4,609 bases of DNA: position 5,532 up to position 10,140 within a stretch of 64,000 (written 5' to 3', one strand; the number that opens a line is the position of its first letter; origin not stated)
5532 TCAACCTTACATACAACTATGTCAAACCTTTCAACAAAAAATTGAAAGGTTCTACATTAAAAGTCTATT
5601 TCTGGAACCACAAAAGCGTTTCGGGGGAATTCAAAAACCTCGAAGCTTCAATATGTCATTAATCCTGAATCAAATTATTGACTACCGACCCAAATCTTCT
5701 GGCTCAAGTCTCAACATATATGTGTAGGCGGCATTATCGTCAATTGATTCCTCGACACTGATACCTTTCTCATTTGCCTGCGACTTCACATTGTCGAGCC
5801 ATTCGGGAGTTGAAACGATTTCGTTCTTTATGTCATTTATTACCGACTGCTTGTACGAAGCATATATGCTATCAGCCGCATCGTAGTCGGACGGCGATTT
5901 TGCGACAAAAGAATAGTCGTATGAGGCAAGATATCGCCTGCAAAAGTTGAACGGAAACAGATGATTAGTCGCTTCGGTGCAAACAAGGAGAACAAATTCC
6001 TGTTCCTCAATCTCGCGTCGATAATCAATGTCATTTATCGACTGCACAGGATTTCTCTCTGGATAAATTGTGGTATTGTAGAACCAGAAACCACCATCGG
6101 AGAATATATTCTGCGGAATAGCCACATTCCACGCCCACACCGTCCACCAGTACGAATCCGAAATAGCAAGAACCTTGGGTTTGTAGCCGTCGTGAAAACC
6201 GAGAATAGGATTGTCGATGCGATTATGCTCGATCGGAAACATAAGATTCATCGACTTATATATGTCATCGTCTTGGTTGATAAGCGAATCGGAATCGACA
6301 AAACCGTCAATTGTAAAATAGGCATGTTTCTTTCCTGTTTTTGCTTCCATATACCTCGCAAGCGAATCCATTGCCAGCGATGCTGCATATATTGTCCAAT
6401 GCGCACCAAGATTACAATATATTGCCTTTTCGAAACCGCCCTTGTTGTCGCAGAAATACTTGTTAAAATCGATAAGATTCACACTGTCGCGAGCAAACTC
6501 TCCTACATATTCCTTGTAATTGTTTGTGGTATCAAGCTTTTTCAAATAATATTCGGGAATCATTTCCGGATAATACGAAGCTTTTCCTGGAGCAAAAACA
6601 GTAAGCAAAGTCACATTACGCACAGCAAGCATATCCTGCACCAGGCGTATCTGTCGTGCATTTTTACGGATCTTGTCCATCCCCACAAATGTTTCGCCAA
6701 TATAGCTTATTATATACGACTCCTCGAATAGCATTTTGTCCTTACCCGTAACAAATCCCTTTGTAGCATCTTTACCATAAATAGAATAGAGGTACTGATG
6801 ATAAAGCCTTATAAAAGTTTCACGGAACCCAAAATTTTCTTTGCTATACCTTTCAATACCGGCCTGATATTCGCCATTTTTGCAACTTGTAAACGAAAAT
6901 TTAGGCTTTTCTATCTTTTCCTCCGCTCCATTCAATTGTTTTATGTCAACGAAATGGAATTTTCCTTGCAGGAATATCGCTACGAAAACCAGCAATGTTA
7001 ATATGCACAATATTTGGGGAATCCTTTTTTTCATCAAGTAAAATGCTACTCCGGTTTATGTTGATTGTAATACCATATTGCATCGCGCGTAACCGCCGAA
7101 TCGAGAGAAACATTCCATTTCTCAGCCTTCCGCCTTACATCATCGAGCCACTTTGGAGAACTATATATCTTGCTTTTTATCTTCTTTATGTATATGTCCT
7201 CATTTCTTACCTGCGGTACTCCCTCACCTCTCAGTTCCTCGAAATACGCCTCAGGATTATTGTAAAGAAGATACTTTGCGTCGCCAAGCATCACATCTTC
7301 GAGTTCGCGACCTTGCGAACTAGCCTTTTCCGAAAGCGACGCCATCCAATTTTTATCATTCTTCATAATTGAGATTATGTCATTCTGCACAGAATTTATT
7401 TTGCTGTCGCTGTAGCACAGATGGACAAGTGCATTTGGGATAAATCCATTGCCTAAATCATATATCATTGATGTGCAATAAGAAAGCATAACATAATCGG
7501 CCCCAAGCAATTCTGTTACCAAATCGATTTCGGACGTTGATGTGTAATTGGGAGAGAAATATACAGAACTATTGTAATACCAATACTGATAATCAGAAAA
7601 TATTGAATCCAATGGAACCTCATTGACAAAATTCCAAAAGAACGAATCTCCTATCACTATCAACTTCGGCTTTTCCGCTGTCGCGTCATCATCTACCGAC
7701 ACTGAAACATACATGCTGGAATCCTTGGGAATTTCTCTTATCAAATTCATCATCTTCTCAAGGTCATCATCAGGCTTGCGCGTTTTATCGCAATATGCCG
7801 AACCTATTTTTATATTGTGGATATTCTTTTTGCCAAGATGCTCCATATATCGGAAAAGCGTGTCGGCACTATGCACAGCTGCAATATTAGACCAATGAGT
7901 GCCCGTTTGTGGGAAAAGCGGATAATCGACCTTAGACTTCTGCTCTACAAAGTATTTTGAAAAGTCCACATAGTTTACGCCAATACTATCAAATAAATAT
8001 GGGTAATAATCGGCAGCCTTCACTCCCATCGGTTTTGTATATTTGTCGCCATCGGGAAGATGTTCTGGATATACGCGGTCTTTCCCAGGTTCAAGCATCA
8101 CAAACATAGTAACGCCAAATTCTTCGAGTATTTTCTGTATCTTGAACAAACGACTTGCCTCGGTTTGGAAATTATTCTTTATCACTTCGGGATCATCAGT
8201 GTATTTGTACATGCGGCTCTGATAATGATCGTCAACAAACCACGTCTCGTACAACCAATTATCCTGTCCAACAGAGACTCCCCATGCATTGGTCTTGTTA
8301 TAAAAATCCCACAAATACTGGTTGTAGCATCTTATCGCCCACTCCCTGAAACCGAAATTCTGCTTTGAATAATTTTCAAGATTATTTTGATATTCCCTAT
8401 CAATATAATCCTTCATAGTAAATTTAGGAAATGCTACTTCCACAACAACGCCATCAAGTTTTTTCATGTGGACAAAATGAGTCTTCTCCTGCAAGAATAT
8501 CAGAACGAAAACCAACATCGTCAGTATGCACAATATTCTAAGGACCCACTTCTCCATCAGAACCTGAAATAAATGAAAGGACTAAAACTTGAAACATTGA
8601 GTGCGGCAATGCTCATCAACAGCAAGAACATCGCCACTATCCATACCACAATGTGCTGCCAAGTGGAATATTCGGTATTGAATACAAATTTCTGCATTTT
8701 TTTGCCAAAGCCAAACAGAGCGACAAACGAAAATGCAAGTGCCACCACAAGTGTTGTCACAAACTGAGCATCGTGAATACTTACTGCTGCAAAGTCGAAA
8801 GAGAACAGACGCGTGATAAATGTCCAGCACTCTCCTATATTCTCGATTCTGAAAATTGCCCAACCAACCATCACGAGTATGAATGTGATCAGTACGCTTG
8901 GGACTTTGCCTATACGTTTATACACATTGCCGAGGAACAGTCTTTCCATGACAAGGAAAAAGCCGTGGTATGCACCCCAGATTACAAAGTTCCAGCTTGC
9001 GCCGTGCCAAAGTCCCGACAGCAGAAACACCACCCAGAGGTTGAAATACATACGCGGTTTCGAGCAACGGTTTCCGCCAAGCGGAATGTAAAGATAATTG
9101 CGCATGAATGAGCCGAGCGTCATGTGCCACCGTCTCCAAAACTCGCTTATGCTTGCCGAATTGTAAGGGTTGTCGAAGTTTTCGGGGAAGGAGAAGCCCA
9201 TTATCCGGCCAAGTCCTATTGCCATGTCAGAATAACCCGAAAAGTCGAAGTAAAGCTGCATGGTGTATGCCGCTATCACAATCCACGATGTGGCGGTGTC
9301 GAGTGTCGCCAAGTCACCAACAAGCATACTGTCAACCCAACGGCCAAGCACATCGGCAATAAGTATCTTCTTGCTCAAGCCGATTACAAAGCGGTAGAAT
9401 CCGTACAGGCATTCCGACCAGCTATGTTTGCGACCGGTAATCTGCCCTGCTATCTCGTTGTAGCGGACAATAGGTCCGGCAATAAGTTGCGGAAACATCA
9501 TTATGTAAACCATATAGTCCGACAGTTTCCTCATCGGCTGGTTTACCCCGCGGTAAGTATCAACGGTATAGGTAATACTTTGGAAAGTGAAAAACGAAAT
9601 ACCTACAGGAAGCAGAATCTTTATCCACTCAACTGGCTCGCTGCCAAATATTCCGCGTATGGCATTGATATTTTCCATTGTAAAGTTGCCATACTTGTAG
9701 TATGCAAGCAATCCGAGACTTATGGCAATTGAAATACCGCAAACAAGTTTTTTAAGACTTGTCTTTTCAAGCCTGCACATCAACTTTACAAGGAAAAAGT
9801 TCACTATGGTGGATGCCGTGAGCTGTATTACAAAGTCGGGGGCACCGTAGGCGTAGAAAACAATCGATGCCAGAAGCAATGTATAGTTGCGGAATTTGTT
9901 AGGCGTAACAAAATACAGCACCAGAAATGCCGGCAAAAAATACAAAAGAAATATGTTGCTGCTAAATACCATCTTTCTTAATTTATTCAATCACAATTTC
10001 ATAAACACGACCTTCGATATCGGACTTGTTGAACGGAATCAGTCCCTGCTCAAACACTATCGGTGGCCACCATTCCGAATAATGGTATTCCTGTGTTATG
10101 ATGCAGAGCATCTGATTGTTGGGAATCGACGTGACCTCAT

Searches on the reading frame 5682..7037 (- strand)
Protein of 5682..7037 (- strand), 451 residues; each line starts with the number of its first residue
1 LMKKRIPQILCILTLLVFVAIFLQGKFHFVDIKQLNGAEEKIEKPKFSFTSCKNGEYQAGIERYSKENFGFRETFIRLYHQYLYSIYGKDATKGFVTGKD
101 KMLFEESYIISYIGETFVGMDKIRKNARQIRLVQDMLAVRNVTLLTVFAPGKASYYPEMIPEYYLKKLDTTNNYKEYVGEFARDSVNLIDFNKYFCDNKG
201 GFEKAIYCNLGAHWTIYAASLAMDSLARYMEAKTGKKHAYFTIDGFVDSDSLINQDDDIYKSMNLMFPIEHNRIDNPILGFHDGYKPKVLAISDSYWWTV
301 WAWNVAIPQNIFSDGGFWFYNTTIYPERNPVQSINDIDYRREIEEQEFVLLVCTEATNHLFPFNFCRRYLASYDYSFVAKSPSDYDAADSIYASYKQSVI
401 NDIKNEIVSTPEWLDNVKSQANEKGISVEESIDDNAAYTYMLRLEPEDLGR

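Call 76: search_protein_families(library=pfam, proteins=[window:5682-7037:-], max_evalue=0.00001)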
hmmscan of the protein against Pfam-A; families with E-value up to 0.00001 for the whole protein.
window:5682-7037:- (451 aa): 1 family
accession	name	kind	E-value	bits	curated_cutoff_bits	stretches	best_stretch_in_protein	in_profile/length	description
PF16822.11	ALGX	-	2.2e-13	50.9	26.5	1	97-233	3-133/268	SGNH hydrolase-like domain, acetyltransferase AlgX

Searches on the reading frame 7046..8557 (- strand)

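Call 76: search_protein_families(library=pfam, proteins=[window:7046-8557:-], max_evalue=0.00001)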
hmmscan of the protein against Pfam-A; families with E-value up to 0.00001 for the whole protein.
window:7046-8557:- (503 aa): 1 family
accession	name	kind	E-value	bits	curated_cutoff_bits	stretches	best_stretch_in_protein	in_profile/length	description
PF16822.11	ALGX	-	1.7e-12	48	26.5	1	94-306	1-211/268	SGNH hydrolase-like domain, acetyltransferase AlgX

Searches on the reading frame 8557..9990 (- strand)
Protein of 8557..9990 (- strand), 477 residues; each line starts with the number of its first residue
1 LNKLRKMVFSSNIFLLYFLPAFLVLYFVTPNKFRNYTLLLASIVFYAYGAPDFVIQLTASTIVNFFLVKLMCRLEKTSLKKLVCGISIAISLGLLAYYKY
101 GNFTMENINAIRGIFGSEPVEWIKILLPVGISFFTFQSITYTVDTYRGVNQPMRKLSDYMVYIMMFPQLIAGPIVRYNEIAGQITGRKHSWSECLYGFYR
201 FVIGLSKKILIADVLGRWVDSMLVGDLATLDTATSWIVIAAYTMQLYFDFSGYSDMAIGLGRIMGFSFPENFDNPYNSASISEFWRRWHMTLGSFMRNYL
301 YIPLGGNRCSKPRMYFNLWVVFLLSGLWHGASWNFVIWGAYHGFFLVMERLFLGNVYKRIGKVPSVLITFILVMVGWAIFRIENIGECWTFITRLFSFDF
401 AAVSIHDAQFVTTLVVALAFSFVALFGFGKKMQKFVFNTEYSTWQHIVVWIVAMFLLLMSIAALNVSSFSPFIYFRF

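Call 76: search_protein_families(library=pfam, proteins=[window:8557-9990:-], max_evalue=0.00001)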
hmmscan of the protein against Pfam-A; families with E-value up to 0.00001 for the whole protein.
window:8557-9990:- (477 aa): 2 families
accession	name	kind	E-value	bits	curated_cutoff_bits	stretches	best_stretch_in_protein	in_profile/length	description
PF03062.24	MBOAT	-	2.2e-31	109.8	27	1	156-354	81-299/337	MBOAT, membrane-bound O-acyltransferase family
PF13813.11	MBOAT_2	-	8.3e-08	32.9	25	1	269-331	2-66/85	Membrane bound O-acyl transferase family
